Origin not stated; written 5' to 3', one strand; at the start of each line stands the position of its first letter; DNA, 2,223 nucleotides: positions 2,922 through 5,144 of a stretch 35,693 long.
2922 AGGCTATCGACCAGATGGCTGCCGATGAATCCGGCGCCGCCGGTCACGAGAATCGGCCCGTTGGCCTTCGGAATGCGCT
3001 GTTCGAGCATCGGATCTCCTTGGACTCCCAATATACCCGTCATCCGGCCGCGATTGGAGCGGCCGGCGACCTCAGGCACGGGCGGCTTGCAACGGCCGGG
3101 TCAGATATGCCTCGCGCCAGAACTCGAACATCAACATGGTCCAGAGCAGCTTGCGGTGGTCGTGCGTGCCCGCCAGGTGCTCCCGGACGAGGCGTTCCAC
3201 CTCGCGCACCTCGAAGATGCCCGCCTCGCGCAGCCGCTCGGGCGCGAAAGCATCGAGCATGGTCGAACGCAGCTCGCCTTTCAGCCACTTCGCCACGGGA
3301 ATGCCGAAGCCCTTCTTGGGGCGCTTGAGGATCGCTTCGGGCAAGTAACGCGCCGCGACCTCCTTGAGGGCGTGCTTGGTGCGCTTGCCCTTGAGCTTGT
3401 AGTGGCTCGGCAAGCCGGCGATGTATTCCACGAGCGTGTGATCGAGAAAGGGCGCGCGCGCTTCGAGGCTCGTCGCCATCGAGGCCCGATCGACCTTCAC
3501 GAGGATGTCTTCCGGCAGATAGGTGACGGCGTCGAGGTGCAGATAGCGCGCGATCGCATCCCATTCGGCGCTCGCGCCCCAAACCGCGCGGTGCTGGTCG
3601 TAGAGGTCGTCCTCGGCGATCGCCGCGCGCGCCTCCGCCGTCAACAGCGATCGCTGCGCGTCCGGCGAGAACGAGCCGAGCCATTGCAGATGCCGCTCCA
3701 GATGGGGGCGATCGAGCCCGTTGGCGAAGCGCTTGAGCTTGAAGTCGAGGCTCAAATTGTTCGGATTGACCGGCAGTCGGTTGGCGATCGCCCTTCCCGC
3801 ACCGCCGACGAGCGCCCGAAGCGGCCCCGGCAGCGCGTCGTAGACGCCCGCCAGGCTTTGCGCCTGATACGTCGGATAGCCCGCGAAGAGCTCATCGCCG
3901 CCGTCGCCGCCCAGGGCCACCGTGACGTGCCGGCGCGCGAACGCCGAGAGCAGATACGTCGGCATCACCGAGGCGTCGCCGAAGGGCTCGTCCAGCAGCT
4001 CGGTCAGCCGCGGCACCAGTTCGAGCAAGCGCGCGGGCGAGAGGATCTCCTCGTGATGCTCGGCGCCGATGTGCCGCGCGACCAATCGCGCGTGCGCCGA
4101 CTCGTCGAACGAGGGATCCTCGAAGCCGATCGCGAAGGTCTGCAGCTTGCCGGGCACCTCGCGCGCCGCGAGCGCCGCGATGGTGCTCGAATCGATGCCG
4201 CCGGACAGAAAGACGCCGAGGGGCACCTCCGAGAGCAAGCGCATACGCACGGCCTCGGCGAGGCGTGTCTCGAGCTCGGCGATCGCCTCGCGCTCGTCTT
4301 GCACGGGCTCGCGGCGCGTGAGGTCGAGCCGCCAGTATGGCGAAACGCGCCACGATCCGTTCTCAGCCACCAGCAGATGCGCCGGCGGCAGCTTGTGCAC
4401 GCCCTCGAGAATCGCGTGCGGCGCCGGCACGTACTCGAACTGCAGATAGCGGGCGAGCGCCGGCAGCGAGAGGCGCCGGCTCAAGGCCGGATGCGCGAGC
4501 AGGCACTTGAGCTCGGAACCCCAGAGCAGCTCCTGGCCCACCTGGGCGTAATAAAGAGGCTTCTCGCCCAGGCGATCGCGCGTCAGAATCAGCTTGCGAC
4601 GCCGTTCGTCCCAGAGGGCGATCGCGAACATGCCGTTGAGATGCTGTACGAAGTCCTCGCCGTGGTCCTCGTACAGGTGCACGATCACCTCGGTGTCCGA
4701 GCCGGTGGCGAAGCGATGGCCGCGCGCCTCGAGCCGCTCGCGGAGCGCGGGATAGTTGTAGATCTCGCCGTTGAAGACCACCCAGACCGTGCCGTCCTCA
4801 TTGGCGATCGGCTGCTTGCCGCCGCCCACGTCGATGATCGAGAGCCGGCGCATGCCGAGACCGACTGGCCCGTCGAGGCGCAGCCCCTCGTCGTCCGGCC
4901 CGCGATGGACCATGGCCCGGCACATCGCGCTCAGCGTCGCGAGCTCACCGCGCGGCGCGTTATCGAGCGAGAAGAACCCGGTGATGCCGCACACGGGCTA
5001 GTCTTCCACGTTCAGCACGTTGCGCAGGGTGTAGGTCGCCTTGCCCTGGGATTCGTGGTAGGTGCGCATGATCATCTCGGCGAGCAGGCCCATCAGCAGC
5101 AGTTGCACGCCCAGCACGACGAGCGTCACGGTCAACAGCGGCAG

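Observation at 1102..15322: Divergent envelope-glycan locus pairing a lipid-carrier sugar-activation module with four GT-C-like membrane proteins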

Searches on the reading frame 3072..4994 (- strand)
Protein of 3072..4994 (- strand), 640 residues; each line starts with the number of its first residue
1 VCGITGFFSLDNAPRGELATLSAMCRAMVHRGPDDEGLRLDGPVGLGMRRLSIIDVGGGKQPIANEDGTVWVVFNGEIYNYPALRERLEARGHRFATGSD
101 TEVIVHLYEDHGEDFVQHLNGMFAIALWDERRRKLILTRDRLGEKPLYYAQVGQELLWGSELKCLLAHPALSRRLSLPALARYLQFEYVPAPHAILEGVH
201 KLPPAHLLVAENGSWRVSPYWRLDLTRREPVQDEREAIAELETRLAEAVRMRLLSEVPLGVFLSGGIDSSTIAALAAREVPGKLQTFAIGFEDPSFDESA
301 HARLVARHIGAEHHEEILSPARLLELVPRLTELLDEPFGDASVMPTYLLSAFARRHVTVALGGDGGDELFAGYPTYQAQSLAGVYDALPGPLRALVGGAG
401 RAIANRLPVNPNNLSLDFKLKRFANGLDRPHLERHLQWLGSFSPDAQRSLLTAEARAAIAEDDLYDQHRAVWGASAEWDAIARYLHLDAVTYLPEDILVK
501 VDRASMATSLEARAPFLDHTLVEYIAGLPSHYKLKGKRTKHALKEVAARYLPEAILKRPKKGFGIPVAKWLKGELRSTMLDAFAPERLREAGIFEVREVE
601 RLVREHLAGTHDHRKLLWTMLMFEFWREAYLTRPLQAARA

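Call 3: search_protein_families(library=pfam, proteins=[window:3072-4994:-], max_evalue=0.01)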
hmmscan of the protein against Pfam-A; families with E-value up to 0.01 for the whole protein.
window:3072-4994:- (640 aa): 4 families
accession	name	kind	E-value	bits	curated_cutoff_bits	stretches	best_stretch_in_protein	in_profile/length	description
PF00733.27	Asn_synthase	-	5.4e-107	358.9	21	1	241-627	2-353/354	Asparagine synthase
PF13537.11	GATase_7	-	5.2e-48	162.6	25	1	49-167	2-123/123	Glutamine amidotransferase domain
PF13522.11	GATase_6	-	3.1e-42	144.1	27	1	33-161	1-130/130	Glutamine amidotransferase domain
PF02540.23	NAD_synthase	-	0.00055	19.6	21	1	239-316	3-79/242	NAD synthase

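Call 4: search_protein_families(library=ncbifam, proteins=[window:3072-4994:-], max_evalue=0.01)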
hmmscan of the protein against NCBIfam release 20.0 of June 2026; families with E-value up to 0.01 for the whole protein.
window:3072-4994:- (640 aa): 13 families
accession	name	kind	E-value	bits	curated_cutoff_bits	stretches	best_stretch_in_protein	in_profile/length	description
TIGR03108.1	eps_aminotran_1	hypoth_equivalog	8.2e-184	612.8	816.9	1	1-624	1-622/628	XrtA/PEP-CTERM system amidotransferase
TIGR01536.1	asn_synth_AEB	equivalog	1.8e-152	508.9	267.1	1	2-563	1-517/517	asparagine synthase (glutamine-hydrolyzing)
TIGR03104.1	trio_amidotrans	equivalog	3e-126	422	570.1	2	1-377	1-384/589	N-acetylglutaminylglutamine amidotransferase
NF006949.0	PRK09431.1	equivalog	1.3e-95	321.1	499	3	1-167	1-167/554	asparagine synthase B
NF033535.1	lass_lactam_cya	exception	5.7e-65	220.1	525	2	1-369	1-375/668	lasso peptide isopeptide bond-forming cyclase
NF033561.1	macrolact_Ik_Al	subfamily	8.8e-29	100.5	300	2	112-378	72-339/561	albusnodin/ikarugamycin family macrolactam cyclase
NF001484.0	PRK00331.1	subfamily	5.4e-12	44.9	381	1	62-167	87-200/601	isomerizing glutamine--fructose-6-phosphate transaminase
TIGR01135.1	glmS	equivalog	6e-12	44.9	418.05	1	62-168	86-200/607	glutamine--fructose-6-phosphate transaminase (isomerizing)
TIGR01134.1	purF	equivalog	6.1e-09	35.7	350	1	60-162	84-196/432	amidophosphoribosyltransferase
NF002048.0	PRK00876.1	subfamily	3.7e-05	22.7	313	1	235-321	17-103/330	NAD(+) synthase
NF010587.0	PRK13980.1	equivalog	0.00067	18.9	255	1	235-315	12-91/267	NAD+ synthase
TIGR00268.2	TIGR00268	equivalog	0.0011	18.3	150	1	252-315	9-73/259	ATP-dependent sacrificial sulfur transferase LarE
TIGR00552.1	nadE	equivalog_domain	0.0051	16.1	63.65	1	236-311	4-79/251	NAD(+) synthase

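Call 67: search_solved_structures(query=window:3072-4994:-, max_evalue=1e-10)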
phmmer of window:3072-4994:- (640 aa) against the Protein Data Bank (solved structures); distinct sequences matched with E-value up to 1e-10: 6.
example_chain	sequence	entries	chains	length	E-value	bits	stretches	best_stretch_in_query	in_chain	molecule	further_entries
7ylz_A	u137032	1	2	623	2.6e-72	248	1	1-380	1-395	hydroxyamidotransferase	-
1ct9_A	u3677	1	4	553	9.2e-48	166.8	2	23-166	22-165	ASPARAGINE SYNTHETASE B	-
6gq3_A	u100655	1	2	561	2.9e-41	145.4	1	1-376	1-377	Asparagine synthetase [glutamine-hydrolyzing]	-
8sue_A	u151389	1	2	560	1.3e-40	143.2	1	2-376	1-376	Asparagine synthetase [glutamine-hydrolyzing]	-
9b6c_A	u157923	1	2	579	7.5e-40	140.7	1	2-376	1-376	Asparagine synthetase [glutamine-hydrolyzing]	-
1jgt_A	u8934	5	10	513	4.4e-16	62.2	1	72-329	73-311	BETA-LACTAM SYNTHETASE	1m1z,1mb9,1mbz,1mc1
